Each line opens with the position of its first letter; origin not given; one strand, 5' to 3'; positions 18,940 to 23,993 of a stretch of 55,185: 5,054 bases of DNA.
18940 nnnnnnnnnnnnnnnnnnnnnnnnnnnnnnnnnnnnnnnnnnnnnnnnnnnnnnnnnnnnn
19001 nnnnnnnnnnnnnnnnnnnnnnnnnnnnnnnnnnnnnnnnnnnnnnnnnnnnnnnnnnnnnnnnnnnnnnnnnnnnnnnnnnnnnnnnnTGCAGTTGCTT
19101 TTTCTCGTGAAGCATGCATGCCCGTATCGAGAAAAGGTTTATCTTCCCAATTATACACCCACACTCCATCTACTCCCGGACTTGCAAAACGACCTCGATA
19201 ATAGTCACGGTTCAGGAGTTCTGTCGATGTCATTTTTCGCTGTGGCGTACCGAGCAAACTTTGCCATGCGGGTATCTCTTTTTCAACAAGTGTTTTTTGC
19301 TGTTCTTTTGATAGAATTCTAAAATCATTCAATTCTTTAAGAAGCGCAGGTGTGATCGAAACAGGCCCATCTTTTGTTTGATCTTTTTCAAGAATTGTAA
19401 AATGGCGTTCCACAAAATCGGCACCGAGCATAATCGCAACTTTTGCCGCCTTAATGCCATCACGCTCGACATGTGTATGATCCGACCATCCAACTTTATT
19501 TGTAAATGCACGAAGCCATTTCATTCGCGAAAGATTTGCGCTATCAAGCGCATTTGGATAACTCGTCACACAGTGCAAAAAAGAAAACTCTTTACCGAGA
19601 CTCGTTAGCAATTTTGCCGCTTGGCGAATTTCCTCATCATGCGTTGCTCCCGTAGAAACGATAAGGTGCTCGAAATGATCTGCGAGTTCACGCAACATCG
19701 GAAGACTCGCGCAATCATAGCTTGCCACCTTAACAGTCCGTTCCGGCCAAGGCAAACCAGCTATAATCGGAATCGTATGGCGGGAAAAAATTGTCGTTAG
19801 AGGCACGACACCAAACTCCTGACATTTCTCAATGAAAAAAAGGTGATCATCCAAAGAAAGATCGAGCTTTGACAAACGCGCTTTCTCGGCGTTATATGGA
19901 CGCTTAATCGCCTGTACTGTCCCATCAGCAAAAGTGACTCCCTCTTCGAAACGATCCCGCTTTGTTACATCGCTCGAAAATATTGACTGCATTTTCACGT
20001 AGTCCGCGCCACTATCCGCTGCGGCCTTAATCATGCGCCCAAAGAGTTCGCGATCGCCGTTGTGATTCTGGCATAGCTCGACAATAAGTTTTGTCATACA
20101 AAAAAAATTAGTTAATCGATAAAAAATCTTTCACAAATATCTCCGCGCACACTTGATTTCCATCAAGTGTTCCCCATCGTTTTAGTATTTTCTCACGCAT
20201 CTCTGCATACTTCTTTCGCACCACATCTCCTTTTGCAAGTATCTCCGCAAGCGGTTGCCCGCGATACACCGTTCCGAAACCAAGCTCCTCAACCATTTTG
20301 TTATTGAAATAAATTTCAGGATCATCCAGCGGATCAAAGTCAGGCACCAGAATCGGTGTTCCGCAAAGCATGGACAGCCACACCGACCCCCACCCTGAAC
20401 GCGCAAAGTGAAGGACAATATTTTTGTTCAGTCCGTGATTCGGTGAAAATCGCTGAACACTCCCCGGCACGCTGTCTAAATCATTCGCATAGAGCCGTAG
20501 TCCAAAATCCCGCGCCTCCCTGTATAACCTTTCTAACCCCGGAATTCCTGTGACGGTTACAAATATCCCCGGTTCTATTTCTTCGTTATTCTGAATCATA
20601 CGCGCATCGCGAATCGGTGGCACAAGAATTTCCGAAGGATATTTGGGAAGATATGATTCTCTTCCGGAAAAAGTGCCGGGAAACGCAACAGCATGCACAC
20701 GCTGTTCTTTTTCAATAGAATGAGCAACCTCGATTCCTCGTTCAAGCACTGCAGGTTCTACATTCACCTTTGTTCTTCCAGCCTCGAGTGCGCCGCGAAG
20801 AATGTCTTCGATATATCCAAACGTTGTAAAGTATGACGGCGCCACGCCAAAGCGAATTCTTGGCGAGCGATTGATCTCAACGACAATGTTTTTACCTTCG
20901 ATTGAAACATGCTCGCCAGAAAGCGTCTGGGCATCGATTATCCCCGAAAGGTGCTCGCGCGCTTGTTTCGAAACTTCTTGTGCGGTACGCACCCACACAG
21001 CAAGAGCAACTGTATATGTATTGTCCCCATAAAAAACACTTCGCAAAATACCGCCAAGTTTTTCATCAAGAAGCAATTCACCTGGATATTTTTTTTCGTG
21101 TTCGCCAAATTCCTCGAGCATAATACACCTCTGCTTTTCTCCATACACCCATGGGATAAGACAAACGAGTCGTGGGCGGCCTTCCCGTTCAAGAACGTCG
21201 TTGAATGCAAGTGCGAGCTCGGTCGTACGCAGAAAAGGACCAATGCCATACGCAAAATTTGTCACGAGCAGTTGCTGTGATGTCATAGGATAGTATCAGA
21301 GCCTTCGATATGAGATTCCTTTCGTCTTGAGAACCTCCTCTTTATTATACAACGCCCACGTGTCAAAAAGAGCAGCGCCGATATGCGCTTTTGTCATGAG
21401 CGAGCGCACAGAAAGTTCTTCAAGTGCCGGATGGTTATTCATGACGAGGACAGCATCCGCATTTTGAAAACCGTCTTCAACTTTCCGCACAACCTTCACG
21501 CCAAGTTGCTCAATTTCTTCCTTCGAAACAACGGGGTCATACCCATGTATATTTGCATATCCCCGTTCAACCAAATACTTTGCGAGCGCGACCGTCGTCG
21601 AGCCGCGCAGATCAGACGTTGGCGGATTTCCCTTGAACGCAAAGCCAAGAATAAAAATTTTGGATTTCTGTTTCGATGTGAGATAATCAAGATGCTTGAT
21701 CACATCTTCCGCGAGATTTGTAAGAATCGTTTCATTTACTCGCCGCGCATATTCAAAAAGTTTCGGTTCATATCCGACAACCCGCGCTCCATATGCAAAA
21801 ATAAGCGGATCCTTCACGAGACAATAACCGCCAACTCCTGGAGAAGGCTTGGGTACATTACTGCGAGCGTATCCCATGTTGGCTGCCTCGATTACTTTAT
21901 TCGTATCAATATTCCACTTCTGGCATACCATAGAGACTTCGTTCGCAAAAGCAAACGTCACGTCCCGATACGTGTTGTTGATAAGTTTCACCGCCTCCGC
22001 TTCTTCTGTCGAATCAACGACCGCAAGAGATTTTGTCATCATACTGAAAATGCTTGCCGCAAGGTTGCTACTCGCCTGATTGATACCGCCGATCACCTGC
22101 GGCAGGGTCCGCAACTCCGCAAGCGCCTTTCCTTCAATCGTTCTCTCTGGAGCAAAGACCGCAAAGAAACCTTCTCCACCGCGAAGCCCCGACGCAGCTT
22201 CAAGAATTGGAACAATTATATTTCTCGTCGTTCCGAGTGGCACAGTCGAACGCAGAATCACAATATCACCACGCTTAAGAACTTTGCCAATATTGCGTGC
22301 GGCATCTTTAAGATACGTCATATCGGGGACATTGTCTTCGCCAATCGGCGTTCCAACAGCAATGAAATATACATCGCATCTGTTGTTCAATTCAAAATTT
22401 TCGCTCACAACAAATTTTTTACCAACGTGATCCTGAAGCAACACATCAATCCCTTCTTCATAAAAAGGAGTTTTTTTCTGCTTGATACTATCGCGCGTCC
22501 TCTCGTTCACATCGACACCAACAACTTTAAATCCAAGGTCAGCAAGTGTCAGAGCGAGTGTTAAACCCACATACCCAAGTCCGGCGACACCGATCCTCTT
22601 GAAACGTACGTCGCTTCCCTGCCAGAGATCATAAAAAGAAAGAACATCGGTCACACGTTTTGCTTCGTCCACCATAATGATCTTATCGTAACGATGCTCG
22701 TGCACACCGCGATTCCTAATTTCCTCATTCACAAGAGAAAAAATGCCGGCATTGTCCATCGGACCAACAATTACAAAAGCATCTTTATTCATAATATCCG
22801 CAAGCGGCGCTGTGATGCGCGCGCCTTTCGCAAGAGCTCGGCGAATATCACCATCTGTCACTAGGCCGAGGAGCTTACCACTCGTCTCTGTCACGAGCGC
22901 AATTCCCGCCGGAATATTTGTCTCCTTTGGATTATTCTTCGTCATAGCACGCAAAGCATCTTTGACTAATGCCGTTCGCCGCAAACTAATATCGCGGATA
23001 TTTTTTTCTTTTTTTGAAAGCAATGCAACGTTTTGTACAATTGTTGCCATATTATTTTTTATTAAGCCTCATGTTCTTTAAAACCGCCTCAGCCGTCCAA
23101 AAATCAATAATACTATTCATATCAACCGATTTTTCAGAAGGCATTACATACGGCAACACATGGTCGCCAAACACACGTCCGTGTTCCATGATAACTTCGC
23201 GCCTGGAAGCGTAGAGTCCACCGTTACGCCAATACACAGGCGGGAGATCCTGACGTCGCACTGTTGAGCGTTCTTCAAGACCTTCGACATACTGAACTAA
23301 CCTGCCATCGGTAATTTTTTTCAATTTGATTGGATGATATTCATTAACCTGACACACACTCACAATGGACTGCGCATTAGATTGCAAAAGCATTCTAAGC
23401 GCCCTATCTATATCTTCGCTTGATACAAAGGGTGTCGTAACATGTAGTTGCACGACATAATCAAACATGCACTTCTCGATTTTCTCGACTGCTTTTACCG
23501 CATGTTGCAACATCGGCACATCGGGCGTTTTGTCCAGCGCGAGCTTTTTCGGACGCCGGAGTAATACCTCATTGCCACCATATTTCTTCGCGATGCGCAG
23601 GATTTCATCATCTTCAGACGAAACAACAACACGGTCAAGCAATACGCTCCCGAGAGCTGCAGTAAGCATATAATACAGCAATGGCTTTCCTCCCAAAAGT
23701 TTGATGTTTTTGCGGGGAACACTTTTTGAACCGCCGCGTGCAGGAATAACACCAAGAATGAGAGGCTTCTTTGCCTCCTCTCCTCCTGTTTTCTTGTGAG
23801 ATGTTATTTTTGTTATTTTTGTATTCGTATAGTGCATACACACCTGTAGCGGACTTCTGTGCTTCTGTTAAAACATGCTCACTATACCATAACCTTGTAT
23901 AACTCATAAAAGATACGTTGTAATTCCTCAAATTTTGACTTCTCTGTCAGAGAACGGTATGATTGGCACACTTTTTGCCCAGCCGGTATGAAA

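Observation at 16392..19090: Five divergent paralogs of an uncharacterised ~440-463 aa GT-B/TagF-like family in one glycan locus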

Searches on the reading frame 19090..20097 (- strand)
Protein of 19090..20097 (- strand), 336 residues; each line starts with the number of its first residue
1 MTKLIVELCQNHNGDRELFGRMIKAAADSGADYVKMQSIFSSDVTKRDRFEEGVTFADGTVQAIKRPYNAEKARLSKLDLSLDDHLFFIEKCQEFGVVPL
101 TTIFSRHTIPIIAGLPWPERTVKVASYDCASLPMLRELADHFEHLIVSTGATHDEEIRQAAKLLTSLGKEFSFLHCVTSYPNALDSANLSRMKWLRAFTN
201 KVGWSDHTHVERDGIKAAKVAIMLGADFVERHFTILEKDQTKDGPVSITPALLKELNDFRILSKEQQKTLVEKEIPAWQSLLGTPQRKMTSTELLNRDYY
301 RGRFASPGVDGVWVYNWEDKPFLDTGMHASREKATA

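Call 8: search_protein_families(library=pfam, proteins=[window:19090-20097:-], max_evalue=0.001)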
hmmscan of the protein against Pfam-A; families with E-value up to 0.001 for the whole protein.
window:19090-20097:- (336 aa): 1 family
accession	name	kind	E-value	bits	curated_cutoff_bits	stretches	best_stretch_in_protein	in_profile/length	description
PF03102.20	NeuB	-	1.6e-46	159.2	22.1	1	22-257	1-226/241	NeuB family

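Call 66: search_protein_families(library=ncbifam, proteins=[window:19090-20097:-], max_evalue=0.001)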
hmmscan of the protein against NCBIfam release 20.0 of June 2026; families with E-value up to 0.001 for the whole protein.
window:19090-20097:- (336 aa): 2 families
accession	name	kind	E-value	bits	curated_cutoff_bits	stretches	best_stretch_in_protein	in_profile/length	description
TIGR03569.1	NeuB_NnaB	equivalog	1.1e-42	146.3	399.65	1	4-257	3-248/329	N-acetylneuraminate synthase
TIGR03586.1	PseI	equivalog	1.2e-35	123.3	340.25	1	3-257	3-247/327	pseudaminic acid synthase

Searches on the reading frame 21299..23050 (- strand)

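Call 8: search_protein_families(library=pfam, proteins=[window:21299-23050:-], max_evalue=0.001)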
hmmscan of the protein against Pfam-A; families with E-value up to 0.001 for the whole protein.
window:21299-23050:- (584 aa): 7 families
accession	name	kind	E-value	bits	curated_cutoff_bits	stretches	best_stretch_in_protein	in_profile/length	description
PF03721.20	UDPG_MGDP_dh_N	-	1e-45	156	27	1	152-329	2-181/187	UDP-glucose/GDP-mannose dehydrogenase family, NAD binding domain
PF00984.24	UDPG_MGDP_dh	-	5.2e-24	84.6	25.4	1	349-440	1-93/94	UDP-glucose/GDP-mannose dehydrogenase family, central domain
PF03720.21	UDPG_MGDP_dh_C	-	1.3e-16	61.3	30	1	467-569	2-102/103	UDP-glucose/GDP-mannose dehydrogenase family, UDP binding domain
PF02826.25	2-Hacid_dh_C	-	1.2e-07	31.7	25.1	1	143-193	29-79/178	D-isomer specific 2-hydroxyacid dehydrogenase, NAD binding domain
PF03446.21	NAD_binding_2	-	3.9e-06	27.4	21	1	152-278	1-103/161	NAD binding domain of 6-phosphogluconate dehydrogenase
PF00571.33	CBS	-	1.5e-05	25.7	24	1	21-74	10-56/57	CBS domain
PF14833.11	NAD_binding_11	-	0.0003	21.5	30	1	351-399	3-51/122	NAD-binding of NADP-dependent 3-hydroxyisobutyrate dehydrogenase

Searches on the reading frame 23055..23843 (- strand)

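Call 8: search_protein_families(library=pfam, proteins=[window:23055-23843:-], max_evalue=0.001)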
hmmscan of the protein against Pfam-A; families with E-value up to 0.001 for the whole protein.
window:23055-23843:- (263 aa): 2 families
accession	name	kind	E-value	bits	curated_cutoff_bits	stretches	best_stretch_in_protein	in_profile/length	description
PF02348.25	CTP_transf_3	-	4.4e-23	82.7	22.6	1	31-177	2-144/217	Cytidylyltransferase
PF12804.13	NTP_transf_3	-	8.9e-06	26.4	27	1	49-193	20-148/160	MobA-like NTP transferase domain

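Call 66: search_protein_families(library=ncbifam, proteins=[window:23055-23843:-], max_evalue=0.001)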
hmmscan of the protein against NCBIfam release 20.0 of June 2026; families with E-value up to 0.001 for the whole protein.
window:23055-23843:- (263 aa): 6 families
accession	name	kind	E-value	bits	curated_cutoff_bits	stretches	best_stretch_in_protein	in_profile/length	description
TIGR03584.1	PseF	equivalog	1.2e-41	142.7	205.7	1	31-254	2-219/222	pseudaminic acid cytidylyltransferase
NF003952.0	PRK05450.1-5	subfamily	1.2e-12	47.5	193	1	29-183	3-143/250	3-deoxy-manno-octulosonate cytidylyltransferase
NF009905.0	PRK13368.1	subfamily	1.2e-10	41.2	255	1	31-166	5-128/243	3-deoxy-manno-octulosonate cytidylyltransferase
NF003948.0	PRK05450.1-1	equivalog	3.2e-10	39.6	281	1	30-168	7-136/248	3-deoxy-manno-octulosonate cytidylyltransferase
NF003950.0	PRK05450.1-3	subfamily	1.2e-09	37.8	234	1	30-164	4-129/248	3-deoxy-manno-octulosonate cytidylyltransferase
TIGR00466.1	kdsB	equivalog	1.8e-06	27.5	155.2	1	32-102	6-75/241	3-deoxy-manno-octulosonate cytidylyltransferase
